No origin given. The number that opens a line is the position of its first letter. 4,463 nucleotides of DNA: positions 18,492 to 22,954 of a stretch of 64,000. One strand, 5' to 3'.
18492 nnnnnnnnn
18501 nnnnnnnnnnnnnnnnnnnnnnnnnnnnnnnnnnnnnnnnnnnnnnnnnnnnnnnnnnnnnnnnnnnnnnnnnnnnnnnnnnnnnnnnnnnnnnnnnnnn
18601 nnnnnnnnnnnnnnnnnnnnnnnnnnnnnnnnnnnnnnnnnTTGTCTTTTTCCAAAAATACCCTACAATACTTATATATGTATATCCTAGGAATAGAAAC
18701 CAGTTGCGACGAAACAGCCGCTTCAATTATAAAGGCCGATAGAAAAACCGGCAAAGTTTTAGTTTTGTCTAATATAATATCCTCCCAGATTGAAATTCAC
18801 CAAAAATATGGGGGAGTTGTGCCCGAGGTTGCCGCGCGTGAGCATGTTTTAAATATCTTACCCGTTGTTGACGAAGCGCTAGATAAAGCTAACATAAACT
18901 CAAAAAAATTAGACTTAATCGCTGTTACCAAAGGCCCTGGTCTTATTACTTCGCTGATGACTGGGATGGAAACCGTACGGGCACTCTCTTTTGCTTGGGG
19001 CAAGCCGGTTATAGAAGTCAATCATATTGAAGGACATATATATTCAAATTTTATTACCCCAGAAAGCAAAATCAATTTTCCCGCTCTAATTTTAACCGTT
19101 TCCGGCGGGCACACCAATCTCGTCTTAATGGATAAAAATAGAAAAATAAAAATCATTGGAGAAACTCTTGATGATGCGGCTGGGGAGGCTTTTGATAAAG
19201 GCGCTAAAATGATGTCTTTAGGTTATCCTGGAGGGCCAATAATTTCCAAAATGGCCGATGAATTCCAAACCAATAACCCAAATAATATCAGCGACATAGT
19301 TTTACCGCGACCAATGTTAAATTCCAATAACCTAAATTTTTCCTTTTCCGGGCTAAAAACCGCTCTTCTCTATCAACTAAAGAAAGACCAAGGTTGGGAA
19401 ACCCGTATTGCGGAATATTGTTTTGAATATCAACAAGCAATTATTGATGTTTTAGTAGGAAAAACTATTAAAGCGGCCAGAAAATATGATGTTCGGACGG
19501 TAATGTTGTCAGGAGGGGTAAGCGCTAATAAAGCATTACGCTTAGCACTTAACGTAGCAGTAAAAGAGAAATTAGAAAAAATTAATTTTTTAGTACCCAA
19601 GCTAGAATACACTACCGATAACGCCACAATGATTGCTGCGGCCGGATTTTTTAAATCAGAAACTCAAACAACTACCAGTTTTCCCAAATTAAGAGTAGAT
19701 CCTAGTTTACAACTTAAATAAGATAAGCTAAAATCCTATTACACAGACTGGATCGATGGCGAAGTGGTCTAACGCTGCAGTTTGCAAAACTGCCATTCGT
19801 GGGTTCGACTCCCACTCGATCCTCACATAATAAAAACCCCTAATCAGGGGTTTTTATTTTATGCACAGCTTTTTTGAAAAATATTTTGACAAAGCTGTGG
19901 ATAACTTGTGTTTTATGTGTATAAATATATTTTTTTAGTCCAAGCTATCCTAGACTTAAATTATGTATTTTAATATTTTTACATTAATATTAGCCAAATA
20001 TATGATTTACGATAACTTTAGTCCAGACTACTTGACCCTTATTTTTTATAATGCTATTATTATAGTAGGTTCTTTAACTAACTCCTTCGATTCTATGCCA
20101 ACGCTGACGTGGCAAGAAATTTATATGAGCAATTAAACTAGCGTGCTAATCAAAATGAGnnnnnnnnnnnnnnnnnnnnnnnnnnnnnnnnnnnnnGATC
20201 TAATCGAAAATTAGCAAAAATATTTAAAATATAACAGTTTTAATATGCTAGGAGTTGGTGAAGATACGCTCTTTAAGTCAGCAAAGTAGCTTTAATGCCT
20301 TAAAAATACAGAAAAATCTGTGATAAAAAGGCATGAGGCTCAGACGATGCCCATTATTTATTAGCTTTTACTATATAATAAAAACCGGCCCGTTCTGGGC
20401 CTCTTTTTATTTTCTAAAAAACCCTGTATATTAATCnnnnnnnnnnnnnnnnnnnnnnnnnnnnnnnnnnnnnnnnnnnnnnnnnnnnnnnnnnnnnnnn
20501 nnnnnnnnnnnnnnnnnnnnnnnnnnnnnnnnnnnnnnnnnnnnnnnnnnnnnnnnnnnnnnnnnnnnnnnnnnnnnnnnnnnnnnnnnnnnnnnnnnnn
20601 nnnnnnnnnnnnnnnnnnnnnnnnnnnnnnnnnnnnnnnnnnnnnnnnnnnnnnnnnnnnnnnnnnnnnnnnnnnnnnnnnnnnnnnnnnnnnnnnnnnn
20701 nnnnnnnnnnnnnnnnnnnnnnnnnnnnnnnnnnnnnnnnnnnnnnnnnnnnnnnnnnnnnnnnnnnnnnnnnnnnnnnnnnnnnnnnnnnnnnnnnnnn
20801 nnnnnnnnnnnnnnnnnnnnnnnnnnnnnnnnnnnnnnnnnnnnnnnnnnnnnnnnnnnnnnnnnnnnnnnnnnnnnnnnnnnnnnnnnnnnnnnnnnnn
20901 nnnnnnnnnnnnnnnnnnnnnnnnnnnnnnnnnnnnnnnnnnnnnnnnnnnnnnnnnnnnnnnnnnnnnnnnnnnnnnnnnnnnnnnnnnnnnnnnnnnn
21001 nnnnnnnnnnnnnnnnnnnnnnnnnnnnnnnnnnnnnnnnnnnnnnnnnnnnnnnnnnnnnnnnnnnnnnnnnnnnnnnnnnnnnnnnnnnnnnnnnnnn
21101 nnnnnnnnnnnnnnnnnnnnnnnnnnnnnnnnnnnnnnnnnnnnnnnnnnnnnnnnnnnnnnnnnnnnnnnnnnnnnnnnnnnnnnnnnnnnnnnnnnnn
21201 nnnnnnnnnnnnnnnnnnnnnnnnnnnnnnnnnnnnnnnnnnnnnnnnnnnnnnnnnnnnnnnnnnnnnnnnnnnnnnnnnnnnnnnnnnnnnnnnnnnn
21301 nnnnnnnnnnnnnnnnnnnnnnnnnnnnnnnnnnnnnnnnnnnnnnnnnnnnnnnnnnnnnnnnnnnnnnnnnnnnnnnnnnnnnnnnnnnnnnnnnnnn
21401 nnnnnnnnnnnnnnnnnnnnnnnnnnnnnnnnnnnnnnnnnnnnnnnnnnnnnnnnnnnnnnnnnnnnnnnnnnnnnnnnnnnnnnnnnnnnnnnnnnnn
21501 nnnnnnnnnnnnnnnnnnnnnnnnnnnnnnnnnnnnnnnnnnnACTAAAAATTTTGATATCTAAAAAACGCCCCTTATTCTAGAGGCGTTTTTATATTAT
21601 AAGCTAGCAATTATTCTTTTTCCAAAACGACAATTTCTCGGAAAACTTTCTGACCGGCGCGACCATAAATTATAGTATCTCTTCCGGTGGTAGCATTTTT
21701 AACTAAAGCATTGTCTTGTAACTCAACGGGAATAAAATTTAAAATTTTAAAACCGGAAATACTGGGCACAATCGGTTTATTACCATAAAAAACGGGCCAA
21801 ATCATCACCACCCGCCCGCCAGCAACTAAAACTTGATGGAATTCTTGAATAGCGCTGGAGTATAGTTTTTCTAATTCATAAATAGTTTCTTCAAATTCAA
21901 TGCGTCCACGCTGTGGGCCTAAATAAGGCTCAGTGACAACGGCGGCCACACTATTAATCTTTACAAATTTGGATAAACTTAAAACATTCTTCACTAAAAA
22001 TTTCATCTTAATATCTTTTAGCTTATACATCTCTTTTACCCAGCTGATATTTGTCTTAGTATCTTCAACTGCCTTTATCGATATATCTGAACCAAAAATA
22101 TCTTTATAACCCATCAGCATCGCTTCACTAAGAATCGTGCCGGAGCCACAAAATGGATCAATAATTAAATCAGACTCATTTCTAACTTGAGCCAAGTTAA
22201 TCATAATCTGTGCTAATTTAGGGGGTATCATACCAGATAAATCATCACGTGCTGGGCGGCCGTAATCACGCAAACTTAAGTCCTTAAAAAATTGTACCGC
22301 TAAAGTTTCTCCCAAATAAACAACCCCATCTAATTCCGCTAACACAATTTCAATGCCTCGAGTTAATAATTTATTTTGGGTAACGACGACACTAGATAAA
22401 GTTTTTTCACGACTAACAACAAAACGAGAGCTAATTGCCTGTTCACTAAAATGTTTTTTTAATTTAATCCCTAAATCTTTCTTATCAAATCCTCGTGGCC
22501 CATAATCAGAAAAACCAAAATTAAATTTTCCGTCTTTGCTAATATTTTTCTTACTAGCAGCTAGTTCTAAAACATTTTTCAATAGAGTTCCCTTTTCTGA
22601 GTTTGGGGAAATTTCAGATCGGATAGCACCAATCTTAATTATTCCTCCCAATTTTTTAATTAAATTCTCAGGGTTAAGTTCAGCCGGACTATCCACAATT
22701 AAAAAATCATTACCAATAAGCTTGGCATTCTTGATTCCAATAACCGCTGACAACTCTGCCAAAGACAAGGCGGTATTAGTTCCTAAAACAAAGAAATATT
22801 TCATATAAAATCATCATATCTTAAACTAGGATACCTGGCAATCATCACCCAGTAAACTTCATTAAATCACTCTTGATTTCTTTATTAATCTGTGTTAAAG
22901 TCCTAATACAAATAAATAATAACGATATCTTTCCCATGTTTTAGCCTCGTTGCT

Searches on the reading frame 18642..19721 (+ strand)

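Call 26: search_protein_families(library=pfam, proteins=[window:18642-19721:+], max_evalue=0.00001)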
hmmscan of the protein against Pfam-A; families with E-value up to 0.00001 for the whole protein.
window:18642-19721:+ (359 aa): 2 families
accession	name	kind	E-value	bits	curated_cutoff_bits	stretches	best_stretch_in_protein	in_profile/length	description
PF00814.31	TsaD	-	1.5e-88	297.4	24.8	1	41-332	2-263/264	tRNA N6-adenosine threonylcarbamoyltransferase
PF22521.2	HypF_C_2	-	9.7e-06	26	27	0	242-310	152-220/241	Carbamoyltransferase, Kae1-like Domain, second subdomain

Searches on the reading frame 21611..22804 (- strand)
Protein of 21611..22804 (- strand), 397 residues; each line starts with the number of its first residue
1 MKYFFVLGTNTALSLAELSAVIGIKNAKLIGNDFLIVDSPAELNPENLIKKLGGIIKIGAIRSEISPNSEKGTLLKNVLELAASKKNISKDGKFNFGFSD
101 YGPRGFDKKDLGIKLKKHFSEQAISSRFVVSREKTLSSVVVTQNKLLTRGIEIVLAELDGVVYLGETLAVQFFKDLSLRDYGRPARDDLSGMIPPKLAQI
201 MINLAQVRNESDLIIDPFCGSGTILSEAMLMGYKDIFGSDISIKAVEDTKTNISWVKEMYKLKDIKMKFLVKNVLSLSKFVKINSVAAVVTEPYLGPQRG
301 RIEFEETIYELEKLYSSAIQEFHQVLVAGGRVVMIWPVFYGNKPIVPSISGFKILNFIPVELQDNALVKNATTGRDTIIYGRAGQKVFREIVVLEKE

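Call 26: search_protein_families(library=pfam, proteins=[window:21611-22804:-], max_evalue=0.00001)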
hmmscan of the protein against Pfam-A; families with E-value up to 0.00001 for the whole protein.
window:21611-22804:- (397 aa): 2 families
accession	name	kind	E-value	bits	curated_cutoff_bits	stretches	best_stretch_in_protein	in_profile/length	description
PF01170.24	UPF0020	-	2.3e-14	54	22.3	1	190-336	9-166/197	RMKL-like, methyltransferase domain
PF01555.25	N6_N4_Mtase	-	2.2e-07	31.5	26.7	1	193-249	166-219/221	DNA methylase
